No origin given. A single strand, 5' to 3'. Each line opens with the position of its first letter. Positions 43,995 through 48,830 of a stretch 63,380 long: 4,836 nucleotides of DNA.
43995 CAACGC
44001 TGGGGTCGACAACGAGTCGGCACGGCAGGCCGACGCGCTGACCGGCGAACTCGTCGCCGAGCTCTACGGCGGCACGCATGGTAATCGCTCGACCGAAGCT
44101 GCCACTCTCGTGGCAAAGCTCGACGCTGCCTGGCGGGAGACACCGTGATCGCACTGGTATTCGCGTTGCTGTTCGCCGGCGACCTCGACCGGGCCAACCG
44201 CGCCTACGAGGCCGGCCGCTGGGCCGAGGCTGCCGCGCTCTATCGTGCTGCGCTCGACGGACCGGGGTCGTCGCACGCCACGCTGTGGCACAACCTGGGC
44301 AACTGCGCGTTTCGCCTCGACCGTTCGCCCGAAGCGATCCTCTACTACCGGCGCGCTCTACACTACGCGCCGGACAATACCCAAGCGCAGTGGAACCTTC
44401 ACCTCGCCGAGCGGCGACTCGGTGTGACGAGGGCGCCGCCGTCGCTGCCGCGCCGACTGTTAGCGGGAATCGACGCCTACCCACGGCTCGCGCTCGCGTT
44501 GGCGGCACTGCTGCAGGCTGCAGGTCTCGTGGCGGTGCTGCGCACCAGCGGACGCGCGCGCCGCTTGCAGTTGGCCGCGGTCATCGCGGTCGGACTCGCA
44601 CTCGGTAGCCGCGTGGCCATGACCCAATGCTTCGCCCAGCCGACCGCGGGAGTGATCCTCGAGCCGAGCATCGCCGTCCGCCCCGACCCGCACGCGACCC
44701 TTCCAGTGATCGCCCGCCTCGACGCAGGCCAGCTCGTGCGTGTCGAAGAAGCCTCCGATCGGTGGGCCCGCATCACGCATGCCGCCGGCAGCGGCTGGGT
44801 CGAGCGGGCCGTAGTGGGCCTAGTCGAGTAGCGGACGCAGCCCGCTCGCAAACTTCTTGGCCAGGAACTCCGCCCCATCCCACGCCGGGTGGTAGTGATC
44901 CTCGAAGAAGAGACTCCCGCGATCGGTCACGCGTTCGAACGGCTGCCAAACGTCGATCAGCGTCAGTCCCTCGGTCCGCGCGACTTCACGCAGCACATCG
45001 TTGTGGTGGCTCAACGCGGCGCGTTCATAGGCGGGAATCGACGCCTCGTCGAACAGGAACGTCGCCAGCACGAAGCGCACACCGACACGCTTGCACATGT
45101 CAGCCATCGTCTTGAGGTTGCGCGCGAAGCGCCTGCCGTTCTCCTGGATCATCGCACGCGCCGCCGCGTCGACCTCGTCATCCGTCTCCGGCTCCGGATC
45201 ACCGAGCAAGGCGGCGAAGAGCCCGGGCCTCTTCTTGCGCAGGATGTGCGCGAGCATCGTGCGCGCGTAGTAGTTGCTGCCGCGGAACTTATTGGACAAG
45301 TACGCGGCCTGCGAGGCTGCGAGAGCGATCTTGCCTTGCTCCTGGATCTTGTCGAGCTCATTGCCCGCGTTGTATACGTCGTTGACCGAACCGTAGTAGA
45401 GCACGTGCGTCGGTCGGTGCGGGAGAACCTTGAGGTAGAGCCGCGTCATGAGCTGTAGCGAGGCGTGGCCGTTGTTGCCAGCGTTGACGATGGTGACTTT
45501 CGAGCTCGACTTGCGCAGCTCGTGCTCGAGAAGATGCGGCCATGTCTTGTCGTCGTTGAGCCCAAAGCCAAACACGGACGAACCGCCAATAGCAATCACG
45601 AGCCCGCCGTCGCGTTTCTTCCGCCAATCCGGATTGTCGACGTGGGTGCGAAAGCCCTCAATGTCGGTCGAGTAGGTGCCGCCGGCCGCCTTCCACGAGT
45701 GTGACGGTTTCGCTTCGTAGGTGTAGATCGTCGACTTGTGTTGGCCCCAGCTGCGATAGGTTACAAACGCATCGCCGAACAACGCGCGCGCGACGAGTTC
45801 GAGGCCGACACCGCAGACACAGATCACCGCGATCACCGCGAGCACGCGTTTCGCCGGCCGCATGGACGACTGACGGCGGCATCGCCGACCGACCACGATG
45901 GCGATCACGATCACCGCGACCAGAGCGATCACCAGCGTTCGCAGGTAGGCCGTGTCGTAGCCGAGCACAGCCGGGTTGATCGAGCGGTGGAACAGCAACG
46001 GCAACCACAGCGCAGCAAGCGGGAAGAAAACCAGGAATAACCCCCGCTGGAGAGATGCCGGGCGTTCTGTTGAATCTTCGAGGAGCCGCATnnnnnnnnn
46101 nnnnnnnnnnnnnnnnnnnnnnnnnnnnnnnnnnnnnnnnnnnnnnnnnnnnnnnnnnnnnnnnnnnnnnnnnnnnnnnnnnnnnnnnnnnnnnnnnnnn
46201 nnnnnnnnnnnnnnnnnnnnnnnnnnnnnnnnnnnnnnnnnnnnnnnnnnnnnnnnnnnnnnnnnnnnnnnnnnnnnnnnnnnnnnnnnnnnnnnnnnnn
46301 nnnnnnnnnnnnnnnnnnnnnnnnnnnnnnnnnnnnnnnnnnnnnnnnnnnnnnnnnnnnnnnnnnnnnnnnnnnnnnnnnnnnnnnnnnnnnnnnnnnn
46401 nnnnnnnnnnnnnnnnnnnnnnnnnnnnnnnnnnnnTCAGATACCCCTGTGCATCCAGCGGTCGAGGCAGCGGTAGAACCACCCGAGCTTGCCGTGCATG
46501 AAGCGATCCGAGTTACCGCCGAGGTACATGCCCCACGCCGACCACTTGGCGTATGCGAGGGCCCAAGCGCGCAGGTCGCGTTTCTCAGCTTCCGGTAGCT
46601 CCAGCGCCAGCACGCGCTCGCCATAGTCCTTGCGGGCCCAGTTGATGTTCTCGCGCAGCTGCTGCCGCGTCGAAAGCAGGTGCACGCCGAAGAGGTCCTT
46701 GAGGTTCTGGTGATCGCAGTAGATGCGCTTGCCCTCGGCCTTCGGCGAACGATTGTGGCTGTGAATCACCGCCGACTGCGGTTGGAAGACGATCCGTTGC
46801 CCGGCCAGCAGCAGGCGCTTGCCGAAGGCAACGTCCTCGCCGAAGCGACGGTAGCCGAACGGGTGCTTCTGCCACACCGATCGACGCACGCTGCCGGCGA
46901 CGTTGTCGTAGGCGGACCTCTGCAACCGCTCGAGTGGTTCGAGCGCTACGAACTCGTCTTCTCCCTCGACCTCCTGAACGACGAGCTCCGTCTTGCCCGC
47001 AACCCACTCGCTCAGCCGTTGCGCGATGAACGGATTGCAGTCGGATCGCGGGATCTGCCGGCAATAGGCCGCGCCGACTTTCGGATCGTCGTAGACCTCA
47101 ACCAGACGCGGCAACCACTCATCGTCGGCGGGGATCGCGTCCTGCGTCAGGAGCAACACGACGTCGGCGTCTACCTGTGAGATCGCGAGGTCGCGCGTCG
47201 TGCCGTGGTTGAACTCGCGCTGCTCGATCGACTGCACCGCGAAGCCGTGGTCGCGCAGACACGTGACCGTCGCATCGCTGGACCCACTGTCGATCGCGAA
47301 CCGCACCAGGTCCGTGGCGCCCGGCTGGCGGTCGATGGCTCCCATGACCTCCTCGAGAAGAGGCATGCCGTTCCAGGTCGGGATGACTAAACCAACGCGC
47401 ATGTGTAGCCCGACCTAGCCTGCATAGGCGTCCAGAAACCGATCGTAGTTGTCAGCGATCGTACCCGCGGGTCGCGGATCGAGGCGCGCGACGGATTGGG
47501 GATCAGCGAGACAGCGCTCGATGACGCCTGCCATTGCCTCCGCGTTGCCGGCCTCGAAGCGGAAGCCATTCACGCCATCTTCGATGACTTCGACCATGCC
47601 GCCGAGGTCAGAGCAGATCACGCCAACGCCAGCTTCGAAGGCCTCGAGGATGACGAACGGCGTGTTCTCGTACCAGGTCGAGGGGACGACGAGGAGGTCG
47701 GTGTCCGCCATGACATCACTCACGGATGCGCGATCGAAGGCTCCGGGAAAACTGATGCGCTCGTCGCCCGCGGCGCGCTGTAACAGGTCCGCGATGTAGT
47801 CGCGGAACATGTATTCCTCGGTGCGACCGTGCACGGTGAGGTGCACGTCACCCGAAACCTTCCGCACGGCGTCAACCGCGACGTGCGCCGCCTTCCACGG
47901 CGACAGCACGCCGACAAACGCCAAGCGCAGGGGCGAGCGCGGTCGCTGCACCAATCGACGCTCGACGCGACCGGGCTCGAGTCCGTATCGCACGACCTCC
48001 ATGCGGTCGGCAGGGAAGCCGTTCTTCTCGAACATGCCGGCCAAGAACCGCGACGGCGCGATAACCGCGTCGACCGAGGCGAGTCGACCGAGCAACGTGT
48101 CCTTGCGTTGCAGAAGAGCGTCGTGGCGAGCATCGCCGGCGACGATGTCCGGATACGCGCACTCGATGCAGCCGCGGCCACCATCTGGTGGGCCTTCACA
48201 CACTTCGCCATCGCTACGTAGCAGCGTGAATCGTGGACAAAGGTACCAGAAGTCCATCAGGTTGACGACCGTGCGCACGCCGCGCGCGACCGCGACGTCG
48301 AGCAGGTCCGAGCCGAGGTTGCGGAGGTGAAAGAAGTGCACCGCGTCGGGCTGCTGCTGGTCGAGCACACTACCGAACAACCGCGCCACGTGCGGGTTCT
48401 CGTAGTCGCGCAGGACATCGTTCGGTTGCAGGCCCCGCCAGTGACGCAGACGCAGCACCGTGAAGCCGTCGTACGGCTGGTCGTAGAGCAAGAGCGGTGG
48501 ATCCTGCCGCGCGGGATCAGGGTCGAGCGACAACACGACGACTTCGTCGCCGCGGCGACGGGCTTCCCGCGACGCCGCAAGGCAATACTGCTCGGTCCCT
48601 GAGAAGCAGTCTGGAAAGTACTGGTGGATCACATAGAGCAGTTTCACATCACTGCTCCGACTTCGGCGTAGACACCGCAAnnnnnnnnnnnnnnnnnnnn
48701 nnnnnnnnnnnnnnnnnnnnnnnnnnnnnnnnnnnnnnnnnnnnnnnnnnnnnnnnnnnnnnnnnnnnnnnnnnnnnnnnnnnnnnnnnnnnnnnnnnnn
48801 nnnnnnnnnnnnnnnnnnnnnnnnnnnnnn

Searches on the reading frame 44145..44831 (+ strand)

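Call 56: search_protein_families(library=pfam, proteins=[window:44145-44831:+], max_evalue=0.0001)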
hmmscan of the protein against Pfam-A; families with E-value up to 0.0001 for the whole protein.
window:44145-44831:+ (228 aa): 6 families
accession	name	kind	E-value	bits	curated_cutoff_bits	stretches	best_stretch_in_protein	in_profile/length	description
PF13432.12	TPR_16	-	4.1e-10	40.3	32.7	1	14-77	1-63/65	Tetratricopeptide repeat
PF07719.23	TPR_2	-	6.4e-08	32.6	27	1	45-78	1-34/34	Tetratricopeptide repeat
PF00515.34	TPR_1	-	1.3e-07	31.6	27.8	1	46-78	2-34/34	Tetratricopeptide repeat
PF06347.19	SH3_4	-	5.4e-07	29.7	24.1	1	177-222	6-52/56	Bacterial SH3 domain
PF14559.12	TPR_19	-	1.2e-05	25.9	25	1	20-85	1-64/68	Tetratricopeptide repeat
PF13176.12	TPR_7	-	2e-05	24.8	27.9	0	19-38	7-27/36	Tetratricopeptide repeat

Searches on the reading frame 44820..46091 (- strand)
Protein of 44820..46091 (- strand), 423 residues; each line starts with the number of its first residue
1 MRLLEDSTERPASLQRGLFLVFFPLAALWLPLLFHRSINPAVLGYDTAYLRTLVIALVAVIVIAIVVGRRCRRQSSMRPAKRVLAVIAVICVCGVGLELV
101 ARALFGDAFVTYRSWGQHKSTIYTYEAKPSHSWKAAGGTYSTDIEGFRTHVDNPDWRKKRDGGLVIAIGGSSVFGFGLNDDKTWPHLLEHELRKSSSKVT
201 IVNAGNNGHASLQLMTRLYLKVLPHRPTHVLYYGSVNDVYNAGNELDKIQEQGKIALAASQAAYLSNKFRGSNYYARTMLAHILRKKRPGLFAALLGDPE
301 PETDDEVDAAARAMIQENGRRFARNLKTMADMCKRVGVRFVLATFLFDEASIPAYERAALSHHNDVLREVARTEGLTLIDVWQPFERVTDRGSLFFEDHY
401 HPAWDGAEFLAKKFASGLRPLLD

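Call 56: search_protein_families(library=pfam, proteins=[window:44820-46091:-], max_evalue=0.0001)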
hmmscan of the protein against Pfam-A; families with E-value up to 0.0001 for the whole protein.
window:44820-46091:- (423 aa): 1 family
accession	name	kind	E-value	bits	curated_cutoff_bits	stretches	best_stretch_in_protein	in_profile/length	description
PF13472.12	Lipase_GDSL_2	-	1.6e-14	55.2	32.9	1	167-407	1-176/178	GDSL-like Lipase/Acylhydrolase family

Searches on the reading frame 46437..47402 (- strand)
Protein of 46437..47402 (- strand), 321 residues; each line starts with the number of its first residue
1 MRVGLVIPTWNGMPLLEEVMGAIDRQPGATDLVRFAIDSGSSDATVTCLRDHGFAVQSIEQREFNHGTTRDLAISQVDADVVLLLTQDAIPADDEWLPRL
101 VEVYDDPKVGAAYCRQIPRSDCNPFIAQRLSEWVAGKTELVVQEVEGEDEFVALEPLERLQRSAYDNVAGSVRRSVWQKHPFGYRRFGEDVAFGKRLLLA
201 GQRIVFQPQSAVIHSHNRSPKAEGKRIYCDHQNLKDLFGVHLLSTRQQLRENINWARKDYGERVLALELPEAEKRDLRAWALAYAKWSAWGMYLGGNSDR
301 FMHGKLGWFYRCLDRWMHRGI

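Call 56: search_protein_families(library=pfam, proteins=[window:46437-47402:-], max_evalue=0.0001)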
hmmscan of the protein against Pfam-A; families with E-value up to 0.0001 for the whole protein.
window:46437-47402:- (321 aa): 2 families
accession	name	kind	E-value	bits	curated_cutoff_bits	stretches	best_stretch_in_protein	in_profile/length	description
PF00535.33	Glycos_transf_2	-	3.9e-11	43.6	23.3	1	6-131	3-130/168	Glycosyl transferase family 2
PF13641.12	Glyco_tranf_2_3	-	5e-08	33.7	27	1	3-222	3-219/230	Glycosyltransferase like family 2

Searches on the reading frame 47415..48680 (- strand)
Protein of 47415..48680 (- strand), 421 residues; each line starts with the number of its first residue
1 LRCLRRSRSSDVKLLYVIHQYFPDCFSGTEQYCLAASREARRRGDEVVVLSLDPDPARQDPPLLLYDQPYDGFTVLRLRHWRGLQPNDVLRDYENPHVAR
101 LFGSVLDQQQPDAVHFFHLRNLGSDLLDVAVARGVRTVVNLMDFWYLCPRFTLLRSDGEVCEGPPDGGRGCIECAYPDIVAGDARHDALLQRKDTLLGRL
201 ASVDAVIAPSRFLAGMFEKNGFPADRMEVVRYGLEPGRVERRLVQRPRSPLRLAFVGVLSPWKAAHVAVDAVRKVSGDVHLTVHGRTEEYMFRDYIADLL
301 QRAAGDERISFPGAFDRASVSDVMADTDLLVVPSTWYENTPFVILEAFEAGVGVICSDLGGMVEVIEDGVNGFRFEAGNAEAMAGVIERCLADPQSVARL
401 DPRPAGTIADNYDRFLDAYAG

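Call 56: search_protein_families(library=pfam, proteins=[window:47415-48680:-], max_evalue=0.0001)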
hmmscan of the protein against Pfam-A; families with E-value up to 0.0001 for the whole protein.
window:47415-48680:- (421 aa): 5 families
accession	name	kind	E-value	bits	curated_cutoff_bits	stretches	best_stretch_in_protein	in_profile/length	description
PF13692.12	Glyco_trans_1_4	-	2.1e-24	86.9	27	1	252-393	3-142/142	Glycosyl transferases group 1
PF00534.26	Glycos_transf_1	-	6.7e-24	84.8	26.4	1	249-400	14-165/172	Glycosyl transferases group 1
PF13439.12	Glyco_transf_4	-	1.2e-13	51.9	28.5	1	27-235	2-167/170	Glycosyltransferase Family 4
PF13579.12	Glyco_trans_4_4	-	1.2e-10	42.4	29.7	1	27-233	1-158/158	Glycosyl transferase 4-like domain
PF20706.3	GT4-conflict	-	8.8e-06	25.4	26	1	227-372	174-326/385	Family 4 Glycosyltransferase in conflict systems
